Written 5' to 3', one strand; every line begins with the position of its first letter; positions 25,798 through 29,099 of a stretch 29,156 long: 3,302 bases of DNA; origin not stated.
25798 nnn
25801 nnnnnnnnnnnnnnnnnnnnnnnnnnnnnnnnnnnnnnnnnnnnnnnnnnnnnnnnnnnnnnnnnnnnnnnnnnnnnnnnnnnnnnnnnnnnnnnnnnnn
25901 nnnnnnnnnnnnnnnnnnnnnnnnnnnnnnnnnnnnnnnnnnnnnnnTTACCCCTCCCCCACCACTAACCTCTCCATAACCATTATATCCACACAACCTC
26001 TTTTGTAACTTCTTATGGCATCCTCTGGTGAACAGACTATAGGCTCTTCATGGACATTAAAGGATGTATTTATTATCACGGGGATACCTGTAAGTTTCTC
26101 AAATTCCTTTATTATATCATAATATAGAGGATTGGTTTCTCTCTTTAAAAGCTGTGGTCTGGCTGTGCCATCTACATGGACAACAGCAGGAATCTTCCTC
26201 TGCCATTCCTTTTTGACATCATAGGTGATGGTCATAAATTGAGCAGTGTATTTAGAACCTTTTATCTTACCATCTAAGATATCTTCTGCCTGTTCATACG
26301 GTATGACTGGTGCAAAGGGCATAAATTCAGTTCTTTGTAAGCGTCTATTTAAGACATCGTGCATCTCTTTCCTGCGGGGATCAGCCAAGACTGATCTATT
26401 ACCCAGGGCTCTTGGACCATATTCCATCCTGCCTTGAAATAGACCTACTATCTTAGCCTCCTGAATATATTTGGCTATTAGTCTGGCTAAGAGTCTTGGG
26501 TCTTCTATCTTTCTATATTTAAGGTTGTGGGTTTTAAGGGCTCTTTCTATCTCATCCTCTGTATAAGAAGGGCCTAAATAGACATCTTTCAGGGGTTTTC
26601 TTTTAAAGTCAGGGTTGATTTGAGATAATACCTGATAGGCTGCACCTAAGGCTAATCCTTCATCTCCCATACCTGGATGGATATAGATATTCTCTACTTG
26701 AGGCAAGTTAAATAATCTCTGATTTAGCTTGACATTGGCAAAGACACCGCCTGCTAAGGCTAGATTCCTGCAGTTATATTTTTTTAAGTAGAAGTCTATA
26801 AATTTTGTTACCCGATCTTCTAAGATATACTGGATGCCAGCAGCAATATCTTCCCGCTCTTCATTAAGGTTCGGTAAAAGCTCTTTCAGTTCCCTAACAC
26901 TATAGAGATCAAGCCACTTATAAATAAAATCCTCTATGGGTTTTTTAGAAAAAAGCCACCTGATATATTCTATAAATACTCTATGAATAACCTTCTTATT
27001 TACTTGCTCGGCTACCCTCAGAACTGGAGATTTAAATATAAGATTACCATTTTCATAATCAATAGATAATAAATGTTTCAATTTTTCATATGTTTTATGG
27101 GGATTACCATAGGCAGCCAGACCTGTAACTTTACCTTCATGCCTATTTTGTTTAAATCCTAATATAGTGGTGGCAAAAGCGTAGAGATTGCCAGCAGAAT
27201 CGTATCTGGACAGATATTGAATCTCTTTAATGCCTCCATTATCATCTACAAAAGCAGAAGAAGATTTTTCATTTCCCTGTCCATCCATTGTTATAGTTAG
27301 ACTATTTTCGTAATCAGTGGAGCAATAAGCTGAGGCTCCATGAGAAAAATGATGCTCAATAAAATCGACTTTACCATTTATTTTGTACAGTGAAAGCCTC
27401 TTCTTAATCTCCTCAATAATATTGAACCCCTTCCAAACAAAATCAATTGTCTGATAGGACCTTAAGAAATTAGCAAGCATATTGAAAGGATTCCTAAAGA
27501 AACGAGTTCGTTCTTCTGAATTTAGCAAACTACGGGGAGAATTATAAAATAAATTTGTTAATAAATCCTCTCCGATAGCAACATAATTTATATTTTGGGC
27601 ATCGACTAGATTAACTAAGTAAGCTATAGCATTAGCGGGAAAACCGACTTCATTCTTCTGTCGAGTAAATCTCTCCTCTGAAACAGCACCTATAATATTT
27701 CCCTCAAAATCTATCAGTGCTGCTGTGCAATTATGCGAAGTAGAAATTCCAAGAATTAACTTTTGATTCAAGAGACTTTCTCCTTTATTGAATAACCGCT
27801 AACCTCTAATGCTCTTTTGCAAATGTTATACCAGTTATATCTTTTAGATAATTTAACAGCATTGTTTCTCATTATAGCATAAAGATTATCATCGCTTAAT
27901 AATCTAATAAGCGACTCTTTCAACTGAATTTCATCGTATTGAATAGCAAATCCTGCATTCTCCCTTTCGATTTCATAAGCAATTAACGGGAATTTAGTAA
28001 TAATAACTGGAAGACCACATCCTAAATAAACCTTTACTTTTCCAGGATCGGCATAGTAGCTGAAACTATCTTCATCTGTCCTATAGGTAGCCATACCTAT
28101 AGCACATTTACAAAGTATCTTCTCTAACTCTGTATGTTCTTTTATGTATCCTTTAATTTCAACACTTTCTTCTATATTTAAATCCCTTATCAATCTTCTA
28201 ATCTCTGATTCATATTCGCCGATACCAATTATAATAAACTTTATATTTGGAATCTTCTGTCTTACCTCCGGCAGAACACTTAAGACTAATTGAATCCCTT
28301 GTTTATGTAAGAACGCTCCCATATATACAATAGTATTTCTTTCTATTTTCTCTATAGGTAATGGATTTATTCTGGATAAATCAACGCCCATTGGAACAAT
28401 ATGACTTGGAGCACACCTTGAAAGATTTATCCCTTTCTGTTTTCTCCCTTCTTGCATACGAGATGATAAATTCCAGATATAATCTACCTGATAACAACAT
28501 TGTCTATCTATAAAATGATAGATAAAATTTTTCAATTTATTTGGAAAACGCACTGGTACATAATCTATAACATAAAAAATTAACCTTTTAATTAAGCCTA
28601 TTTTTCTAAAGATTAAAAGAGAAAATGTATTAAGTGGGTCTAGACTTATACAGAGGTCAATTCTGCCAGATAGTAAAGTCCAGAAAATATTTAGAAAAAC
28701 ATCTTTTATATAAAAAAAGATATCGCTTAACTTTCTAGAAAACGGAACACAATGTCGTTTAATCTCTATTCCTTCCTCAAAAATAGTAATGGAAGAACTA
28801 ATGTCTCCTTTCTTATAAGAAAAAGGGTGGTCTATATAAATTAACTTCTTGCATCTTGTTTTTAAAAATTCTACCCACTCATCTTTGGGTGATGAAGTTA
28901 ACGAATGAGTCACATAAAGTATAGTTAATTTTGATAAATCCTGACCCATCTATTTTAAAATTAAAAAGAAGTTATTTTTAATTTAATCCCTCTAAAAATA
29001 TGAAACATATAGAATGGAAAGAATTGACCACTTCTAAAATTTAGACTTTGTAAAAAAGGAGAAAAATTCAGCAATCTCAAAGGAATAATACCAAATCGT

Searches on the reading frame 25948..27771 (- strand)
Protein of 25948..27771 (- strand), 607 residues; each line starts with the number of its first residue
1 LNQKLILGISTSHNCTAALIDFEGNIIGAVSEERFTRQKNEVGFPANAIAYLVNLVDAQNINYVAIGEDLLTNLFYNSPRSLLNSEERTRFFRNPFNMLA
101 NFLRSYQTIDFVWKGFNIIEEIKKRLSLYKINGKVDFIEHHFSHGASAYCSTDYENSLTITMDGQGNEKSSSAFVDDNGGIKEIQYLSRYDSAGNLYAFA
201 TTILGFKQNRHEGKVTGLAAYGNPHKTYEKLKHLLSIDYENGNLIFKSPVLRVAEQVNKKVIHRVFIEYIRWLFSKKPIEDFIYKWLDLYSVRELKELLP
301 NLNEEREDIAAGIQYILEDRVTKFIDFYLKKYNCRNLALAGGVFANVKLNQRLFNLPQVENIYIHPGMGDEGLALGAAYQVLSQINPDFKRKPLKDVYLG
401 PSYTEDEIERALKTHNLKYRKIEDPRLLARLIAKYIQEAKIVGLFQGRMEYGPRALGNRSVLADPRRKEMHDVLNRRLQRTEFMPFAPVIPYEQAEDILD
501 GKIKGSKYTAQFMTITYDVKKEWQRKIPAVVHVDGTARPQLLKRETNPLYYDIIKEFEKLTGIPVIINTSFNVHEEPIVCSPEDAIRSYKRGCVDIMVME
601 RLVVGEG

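Call 6: search_protein_families(library=pfam, proteins=[window:25948-27771:-], max_evalue=0.001)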
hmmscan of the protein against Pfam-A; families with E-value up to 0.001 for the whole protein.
window:25948-27771:- (607 aa): 4 families
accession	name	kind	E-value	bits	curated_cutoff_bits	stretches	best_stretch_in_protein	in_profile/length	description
PF16861.10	Carbam_trans_C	-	3.7e-64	215.8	27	1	433-604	1-168/170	Carbamoyltransferase C-terminus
PF02543.21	Carbam_trans_N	-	2.4e-48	165.8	24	1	6-378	2-345/346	Carbamoyltransferase N-terminus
PF22521.2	HypF_C_2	-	4.5e-05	23.8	27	1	296-376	154-240/241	Carbamoyltransferase, Kae1-like Domain, second subdomain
PF00814.31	TsaD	-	0.00021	21.5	24.8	1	280-355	175-239/264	tRNA N6-adenosine threonylcarbamoyltransferase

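Call 31: search_protein_families(library=ncbifam, proteins=[window:25948-27771:-], max_evalue=0.00001)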
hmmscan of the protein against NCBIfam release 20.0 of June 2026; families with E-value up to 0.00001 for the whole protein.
window:25948-27771:- (607 aa): 2 families
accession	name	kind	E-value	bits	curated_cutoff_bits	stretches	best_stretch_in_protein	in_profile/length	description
NF041651.1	nodul_NodU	equivalog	6.5e-40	137.4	1000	1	304-576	268-527/556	nodulation protein NodU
TIGR00329.1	gcp_kae1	subfamily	5.2e-06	25.9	207.8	1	228-361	163-286/305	tRNA (adenosine(37)-N6)-threonylcarbamoyltransferase complex transferase subunit TsaD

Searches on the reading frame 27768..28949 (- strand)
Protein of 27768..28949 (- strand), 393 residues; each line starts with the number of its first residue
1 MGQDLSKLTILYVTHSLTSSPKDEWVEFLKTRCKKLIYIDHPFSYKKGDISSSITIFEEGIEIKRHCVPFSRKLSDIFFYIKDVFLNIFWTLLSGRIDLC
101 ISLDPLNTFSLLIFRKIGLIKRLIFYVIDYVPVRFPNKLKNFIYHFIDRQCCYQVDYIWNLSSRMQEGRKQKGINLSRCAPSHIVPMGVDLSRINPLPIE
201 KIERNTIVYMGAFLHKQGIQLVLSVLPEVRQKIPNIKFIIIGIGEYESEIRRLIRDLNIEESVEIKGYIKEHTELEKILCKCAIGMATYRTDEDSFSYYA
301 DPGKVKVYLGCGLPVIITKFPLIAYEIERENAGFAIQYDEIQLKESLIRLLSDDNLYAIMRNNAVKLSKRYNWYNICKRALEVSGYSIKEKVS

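Call 6: search_protein_families(library=pfam, proteins=[window:27768-28949:-], max_evalue=0.001)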
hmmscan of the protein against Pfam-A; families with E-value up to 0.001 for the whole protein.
window:27768-28949:- (393 aa): 2 families
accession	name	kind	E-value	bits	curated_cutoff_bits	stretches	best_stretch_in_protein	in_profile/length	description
PF00534.26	Glycos_transf_1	-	9.3e-19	68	26.4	1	203-365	14-170/172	Glycosyl transferases group 1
PF13692.12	Glyco_trans_1_4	-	2.4e-17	63.9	27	1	205-353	2-142/142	Glycosyl transferases group 1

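Call 31: search_protein_families(library=ncbifam, proteins=[window:27768-28949:-], max_evalue=0.00001)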
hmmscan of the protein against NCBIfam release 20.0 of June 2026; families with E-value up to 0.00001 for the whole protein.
window:27768-28949:- (393 aa): 9 families
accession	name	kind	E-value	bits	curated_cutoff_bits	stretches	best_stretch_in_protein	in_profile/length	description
NF047880.1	glyco_SdgA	exception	3.1e-11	42.5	800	1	178-378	289-481/488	serine-aspartate repeat adhesin O-glycosyltransferase SdgA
NF041010.1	glycosy_Agl16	equivalog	3.4e-11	42.6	575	1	140-383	119-347/352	glycosylation protein Agl16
TIGR03999.1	thiol_BshA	equivalog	2.7e-09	36.4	273.7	1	204-377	199-363/375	N-acetyl-alpha-D-glucosaminyl L-malate synthase BshA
TIGR04005.1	wcaL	equivalog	2.8e-09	36.4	537.6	1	115-378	137-397/406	colanic acid biosynthesis glycosyltransferase WcaL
NF038295.1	EPS_HpsP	equivalog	5.8e-09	35.4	550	1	203-383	206-383/388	hormogonium polysaccharide biosynthesis glycosyltransferase HpsP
TIGR04063.1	stp3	hypoth_equivalog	1.5e-07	30.7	442.05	1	204-276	213-284/397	TIGR04063 family PEP-CTERM/XrtA system glycosyltransferase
NF050063.1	ProtGlycPglJ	equivalog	3e-07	30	500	1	109-382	98-361/363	N-acetylgalactosamine-N,N'-diacetylbacillosaminyl-diphospho-undecaprenol 4-alpha-N-acetylgalactosaminyltransferase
NF050056.1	ProtGlycPglH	equivalog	4.9e-07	29.1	600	0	203-283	178-260/354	GalNAc-alpha-(1->4)-GalNAc-alpha-(1->3)-diNAcBac-PP-undecaprenol alpha-1,4-N-acetyl-D-galactosaminyltransferase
NF007326.0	PRK09814.2-3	equivalog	6e-06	25.6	420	0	290-382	252-341/349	beta-1,6-galactofuranosyltransferase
